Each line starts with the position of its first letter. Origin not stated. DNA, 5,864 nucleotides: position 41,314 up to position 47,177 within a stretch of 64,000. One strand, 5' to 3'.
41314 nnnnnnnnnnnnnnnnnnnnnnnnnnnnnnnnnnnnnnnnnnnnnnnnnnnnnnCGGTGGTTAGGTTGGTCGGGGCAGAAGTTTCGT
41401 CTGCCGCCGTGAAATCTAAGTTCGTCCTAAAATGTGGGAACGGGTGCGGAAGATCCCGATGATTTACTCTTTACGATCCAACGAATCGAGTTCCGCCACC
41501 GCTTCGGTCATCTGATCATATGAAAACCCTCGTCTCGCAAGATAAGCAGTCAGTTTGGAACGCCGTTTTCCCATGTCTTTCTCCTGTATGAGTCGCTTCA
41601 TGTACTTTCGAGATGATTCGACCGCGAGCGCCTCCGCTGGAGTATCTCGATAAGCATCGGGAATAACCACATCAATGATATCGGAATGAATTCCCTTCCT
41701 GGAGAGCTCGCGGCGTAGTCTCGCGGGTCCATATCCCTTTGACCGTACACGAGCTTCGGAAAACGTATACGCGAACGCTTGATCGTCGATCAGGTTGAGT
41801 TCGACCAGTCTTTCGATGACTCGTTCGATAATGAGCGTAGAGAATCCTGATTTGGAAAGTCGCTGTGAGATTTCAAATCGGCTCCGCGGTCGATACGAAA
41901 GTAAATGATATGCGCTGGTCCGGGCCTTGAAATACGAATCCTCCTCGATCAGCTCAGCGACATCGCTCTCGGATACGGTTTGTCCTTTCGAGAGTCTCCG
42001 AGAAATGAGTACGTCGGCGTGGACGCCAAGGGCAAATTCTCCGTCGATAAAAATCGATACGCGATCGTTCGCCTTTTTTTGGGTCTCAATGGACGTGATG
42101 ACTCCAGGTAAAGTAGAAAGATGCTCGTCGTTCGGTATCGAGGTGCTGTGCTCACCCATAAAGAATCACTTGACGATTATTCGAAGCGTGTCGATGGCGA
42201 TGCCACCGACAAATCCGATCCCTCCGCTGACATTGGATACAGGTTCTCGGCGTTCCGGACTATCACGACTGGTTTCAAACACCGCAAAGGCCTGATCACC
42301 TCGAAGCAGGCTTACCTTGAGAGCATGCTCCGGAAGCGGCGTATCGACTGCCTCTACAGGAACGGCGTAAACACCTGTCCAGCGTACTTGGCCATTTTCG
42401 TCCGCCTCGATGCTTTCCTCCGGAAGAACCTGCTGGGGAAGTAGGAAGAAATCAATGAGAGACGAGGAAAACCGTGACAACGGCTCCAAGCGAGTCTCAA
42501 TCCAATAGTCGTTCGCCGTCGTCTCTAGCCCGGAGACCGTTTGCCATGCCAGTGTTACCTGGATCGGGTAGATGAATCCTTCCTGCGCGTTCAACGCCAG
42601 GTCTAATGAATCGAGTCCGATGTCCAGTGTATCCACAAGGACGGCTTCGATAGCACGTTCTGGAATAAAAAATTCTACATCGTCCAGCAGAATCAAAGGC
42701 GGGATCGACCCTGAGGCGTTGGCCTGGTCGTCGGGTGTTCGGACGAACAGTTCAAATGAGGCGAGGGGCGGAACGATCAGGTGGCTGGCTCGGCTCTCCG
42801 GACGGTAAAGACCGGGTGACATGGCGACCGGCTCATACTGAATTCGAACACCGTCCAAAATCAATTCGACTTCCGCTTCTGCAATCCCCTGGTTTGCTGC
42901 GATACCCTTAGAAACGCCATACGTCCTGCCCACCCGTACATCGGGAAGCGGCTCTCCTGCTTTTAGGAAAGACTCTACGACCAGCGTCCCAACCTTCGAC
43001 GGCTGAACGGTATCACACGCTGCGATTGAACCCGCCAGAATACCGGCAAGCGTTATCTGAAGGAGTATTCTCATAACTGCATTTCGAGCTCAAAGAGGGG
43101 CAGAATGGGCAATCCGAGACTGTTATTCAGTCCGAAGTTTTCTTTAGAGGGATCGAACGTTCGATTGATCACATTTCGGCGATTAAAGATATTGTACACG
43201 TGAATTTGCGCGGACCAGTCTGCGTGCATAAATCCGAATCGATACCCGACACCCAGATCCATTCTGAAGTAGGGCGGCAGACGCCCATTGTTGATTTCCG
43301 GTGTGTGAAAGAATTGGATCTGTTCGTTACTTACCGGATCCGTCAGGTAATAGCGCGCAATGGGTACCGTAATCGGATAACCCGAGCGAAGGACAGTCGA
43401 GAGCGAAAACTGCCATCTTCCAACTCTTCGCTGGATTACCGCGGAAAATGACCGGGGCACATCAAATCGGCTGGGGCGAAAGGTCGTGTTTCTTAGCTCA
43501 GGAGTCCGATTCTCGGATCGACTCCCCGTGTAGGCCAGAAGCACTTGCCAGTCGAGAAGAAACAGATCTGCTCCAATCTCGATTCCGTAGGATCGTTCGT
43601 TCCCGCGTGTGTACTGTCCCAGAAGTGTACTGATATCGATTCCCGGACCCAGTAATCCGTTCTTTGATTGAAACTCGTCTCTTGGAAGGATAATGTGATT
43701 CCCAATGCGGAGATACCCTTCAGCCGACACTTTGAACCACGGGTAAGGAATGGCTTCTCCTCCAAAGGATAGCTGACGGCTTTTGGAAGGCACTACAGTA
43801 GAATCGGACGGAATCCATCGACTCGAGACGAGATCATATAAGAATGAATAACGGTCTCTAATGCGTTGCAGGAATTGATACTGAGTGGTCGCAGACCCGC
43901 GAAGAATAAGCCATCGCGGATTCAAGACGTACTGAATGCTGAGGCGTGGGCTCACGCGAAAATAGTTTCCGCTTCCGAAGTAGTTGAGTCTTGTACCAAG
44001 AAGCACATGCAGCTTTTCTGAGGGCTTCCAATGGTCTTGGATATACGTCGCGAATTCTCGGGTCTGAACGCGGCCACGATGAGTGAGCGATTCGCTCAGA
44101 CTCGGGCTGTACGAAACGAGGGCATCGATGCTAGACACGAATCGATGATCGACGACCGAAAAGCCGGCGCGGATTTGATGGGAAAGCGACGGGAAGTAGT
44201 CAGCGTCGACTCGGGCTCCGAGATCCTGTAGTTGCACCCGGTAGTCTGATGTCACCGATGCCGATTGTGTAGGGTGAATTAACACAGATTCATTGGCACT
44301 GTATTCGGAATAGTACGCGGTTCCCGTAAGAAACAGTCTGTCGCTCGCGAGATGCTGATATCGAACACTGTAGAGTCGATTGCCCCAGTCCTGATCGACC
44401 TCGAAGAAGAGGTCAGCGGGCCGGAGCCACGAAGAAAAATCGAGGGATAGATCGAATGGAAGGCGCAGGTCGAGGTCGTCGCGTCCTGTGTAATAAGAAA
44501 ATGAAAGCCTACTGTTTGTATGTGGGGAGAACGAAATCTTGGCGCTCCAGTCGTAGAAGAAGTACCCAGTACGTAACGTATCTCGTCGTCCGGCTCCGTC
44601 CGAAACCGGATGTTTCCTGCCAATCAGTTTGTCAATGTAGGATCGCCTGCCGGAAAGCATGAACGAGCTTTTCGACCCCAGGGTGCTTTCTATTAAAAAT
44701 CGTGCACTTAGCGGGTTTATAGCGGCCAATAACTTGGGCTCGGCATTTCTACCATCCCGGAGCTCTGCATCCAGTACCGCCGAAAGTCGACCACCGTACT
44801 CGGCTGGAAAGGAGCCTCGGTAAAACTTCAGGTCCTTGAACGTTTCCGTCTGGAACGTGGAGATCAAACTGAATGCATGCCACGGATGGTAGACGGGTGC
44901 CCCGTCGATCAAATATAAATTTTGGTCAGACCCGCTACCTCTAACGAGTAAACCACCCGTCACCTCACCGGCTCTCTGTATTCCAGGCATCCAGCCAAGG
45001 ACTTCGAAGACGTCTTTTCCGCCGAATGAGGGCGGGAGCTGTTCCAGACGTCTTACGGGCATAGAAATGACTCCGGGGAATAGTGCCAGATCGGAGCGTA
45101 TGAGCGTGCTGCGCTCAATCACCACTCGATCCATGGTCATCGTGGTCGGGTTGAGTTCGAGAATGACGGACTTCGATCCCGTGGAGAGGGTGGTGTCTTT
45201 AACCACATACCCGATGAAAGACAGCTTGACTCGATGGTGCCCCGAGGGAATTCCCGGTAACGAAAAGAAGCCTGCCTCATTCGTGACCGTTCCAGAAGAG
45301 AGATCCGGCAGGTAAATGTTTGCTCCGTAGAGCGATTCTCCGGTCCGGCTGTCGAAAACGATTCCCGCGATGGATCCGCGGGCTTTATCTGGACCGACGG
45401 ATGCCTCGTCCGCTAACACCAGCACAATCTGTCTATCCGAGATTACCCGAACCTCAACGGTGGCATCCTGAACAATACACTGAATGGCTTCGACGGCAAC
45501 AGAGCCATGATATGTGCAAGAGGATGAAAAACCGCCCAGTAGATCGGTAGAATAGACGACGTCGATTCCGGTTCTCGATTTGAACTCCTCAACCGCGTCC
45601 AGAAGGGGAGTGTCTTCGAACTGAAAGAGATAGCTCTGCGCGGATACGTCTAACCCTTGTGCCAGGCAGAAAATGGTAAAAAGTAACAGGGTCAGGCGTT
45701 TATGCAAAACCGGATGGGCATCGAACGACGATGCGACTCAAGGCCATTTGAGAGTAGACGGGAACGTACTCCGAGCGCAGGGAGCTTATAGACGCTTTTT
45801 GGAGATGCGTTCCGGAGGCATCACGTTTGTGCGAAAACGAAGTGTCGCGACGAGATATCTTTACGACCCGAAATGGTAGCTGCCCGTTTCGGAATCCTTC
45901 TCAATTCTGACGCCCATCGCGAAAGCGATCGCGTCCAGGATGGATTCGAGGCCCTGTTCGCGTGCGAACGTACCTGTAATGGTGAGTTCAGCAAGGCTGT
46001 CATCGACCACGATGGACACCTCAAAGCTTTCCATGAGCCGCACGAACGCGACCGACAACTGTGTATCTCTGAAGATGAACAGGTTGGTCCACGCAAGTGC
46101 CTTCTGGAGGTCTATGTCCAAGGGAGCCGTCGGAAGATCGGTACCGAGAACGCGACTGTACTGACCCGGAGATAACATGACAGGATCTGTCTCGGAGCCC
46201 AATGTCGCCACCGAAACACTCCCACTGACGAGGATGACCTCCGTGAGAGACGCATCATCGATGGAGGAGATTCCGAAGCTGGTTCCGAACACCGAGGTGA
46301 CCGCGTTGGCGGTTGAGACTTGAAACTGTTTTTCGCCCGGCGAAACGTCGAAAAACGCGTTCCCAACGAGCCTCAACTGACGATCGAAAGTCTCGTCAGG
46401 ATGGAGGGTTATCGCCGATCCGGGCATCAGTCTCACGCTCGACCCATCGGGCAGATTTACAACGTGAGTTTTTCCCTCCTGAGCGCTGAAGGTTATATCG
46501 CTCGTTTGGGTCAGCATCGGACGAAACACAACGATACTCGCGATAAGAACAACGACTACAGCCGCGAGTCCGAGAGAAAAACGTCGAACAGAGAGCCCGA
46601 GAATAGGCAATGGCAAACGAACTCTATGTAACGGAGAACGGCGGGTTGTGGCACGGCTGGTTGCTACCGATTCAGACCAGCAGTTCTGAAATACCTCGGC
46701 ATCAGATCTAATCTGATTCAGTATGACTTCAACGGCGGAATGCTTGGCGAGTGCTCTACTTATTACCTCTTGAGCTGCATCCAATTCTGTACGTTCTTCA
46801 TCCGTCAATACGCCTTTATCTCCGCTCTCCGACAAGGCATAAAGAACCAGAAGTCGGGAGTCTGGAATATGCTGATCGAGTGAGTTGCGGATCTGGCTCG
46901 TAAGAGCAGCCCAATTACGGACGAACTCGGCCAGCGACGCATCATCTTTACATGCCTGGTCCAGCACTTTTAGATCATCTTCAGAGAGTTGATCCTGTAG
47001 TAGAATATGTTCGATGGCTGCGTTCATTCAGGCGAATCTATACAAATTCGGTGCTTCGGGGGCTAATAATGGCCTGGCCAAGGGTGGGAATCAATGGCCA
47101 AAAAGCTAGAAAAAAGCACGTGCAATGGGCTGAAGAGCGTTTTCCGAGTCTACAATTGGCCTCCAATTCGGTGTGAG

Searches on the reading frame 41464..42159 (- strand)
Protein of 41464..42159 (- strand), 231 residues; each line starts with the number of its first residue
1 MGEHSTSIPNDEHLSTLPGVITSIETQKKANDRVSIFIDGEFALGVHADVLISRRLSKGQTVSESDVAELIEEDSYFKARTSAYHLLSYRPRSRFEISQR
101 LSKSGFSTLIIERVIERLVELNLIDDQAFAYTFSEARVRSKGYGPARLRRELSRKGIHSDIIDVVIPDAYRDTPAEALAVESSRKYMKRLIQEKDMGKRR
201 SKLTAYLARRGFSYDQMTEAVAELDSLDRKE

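Call 65: search_protein_families(library=pfam, proteins=[window:41464-42159:-], max_evalue=0.0001)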
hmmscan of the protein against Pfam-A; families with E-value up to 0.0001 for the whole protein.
window:41464-42159:- (231 aa): 3 families
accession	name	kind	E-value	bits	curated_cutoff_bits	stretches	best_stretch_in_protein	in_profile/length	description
PF21982.2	RecX_HTH1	-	4.5e-19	68.6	26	1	79-118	1-40/40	RecX, first three-helix domain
PF02631.22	RecX_HTH2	-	2.8e-14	53.5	26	1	125-163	1-39/42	RecX, second three-helix domain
PF21981.2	RecX_HTH3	-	4.4e-07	30.4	26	1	180-220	8-47/48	RecX, third three-helix domain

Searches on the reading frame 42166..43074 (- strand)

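Call 66: search_protein_families(library=pfam, proteins=[window:42166-43074:-], max_evalue=0.0001)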
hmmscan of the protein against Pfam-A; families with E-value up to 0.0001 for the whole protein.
window:42166-43074:- (302 aa): 1 family
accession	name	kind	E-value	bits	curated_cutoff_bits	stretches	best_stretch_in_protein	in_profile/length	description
PF14054.11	DUF4249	-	4.2e-06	27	28.5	0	28-128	13-109/269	Domain of unknown function (DUF4249)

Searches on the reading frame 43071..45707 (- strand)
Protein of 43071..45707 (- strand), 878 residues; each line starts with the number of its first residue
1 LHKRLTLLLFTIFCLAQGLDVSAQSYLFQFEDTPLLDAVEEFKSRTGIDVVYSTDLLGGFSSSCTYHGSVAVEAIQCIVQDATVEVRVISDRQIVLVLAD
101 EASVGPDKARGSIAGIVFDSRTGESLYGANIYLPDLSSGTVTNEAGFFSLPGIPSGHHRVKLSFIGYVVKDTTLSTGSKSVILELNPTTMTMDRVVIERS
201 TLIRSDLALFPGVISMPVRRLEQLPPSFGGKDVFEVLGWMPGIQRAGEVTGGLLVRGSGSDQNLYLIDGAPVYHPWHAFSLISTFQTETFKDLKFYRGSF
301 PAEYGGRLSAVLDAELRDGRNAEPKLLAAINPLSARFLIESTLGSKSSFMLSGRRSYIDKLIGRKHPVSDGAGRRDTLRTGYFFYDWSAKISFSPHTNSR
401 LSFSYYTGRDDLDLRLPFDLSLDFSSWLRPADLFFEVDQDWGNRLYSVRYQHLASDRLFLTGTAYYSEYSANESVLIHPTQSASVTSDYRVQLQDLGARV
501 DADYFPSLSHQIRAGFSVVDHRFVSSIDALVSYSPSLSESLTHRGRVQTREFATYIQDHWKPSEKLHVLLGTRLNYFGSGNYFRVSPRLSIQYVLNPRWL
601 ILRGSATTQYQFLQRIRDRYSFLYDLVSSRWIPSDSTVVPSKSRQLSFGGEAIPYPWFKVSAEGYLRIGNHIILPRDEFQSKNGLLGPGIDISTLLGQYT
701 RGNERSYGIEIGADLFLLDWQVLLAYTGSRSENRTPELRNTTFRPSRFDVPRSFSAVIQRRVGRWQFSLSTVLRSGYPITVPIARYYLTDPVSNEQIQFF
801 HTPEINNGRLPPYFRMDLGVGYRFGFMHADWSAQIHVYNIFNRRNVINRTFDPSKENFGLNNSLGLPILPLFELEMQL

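Call 66: search_protein_families(library=pfam, proteins=[window:43071-45707:-], max_evalue=0.0001)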
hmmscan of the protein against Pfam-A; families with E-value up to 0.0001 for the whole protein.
window:43071-45707:- (878 aa): 4 families
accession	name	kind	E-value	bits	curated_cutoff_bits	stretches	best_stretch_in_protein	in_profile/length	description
PF00593.30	TonB_dep_Rec_b-barrel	-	5.2e-22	79.8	27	1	394-840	10-436/436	TonB dependent receptor-like, beta-barrel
PF13715.12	CarbopepD_reg_2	-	1.4e-15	57.5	32.2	1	113-197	1-88/88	CarboxypepD_reg-like domain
PF13620.12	CarboxypepD_reg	-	1e-09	39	32.3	1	112-177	1-72/82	Carboxypeptidase regulatory-like domain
PF07715.20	Plug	-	6.7e-08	33.4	23.9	1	229-307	21-102/107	TonB-dependent Receptor Plug Domain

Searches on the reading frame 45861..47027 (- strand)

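Call 66: search_protein_families(library=pfam, proteins=[window:45861-47027:-], max_evalue=0.0001)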
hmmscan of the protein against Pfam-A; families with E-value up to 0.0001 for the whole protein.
window:45861-47027:- (388 aa): 2 families
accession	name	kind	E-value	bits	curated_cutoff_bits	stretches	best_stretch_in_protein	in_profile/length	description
PF04773.18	FecR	-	1.3e-12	48.5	24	1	181-271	4-96/97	FecR protein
PF16344.10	FecR_C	-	1.3e-10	41.6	24.4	1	317-378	2-64/70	FecR, C-terminal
